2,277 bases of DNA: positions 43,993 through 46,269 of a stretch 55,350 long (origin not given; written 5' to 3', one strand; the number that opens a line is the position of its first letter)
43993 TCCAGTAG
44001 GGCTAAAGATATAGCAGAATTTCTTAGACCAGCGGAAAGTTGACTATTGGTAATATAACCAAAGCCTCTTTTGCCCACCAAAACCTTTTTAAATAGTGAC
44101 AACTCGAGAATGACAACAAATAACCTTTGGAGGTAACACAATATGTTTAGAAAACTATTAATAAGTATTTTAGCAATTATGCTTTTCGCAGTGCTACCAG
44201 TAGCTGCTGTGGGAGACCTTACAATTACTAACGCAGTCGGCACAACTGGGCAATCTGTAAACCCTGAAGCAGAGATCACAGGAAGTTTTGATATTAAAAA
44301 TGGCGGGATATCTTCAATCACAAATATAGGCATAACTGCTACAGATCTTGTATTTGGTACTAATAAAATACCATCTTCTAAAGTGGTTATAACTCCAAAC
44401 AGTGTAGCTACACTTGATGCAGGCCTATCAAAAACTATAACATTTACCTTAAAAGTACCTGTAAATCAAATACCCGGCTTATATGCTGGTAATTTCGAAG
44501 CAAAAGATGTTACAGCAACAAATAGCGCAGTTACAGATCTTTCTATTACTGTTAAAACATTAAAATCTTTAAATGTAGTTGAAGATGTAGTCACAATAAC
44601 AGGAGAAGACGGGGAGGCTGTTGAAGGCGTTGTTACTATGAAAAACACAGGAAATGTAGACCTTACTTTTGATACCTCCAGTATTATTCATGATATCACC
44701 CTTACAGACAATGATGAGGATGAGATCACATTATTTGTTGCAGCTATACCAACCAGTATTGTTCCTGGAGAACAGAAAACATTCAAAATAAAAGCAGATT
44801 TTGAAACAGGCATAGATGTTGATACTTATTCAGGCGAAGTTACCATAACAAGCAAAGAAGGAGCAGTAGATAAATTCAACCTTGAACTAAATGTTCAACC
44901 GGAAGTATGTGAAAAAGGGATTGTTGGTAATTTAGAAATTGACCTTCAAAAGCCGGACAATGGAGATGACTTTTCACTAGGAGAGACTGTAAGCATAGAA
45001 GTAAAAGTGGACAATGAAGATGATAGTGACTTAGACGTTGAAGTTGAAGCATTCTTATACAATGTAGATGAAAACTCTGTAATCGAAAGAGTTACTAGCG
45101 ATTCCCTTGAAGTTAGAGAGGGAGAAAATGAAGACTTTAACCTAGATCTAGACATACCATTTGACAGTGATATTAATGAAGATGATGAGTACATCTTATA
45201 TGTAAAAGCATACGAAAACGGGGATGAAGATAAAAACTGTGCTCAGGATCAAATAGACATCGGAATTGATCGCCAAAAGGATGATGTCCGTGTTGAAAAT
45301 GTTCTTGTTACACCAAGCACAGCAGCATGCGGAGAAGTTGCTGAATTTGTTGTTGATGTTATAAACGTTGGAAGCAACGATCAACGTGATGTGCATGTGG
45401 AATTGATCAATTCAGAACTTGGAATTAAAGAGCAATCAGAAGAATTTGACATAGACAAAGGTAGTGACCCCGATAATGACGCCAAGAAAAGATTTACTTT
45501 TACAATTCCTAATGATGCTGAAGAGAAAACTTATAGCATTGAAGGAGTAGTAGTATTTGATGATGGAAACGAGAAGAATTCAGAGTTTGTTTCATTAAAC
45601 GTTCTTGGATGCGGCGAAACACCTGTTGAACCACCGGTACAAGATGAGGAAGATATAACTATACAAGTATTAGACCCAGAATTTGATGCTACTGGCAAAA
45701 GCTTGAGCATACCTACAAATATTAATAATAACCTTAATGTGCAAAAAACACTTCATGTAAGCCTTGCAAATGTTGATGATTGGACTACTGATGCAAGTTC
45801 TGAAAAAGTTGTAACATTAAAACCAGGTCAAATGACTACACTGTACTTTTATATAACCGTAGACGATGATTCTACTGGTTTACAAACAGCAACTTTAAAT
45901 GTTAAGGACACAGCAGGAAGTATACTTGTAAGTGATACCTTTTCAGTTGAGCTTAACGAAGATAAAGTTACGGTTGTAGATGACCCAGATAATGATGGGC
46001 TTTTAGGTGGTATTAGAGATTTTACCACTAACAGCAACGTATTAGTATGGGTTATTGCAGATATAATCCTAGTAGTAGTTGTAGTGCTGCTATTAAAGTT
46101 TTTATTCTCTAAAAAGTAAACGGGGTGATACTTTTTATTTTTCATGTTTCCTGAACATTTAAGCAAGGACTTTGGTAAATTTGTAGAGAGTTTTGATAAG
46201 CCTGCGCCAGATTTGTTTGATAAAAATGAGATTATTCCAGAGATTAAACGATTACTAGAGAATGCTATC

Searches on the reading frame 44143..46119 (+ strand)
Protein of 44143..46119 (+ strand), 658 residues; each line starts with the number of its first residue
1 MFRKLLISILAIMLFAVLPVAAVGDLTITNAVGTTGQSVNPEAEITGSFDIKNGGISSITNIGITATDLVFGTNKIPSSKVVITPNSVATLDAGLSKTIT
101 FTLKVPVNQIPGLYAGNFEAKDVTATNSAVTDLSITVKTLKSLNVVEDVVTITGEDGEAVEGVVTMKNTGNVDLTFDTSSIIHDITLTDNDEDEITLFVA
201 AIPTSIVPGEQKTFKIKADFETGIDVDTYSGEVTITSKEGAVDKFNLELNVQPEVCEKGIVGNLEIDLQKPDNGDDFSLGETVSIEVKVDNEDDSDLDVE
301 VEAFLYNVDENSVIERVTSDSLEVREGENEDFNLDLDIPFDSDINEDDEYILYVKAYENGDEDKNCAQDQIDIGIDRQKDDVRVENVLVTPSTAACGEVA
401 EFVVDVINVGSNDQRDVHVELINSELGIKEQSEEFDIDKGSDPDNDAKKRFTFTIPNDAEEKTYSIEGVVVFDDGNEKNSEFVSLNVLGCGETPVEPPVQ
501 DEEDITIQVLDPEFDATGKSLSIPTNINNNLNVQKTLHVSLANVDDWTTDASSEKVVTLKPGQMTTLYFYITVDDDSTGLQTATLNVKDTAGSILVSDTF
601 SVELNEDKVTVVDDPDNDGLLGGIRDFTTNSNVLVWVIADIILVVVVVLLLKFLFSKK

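Call 9: search_protein_families(library=ncbifam, proteins=[window:44143-46119:+], max_evalue=10)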
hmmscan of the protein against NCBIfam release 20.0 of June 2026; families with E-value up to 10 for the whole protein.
window:44143-46119:+ (658 aa): 4 families
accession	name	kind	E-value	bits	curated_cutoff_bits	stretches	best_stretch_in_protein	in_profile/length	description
NF033506.0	PACE-CTERM-PROT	exception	5.4e-64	217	110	1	5-649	4-619/627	putative S-layer protein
NF012200.0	choice_anch_D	domain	0.0011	19.5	45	2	157-238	32-104/108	choice-of-anchor D domain-containing protein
NF052676.1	YPYG_dom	domain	0.046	13.8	30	1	26-48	46-67/79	YPYG domain-containing protein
TIGR01965.1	VCBS_repeat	domain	0.55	10.4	15.5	1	546-607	36-97/99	VCBS domain-containing protein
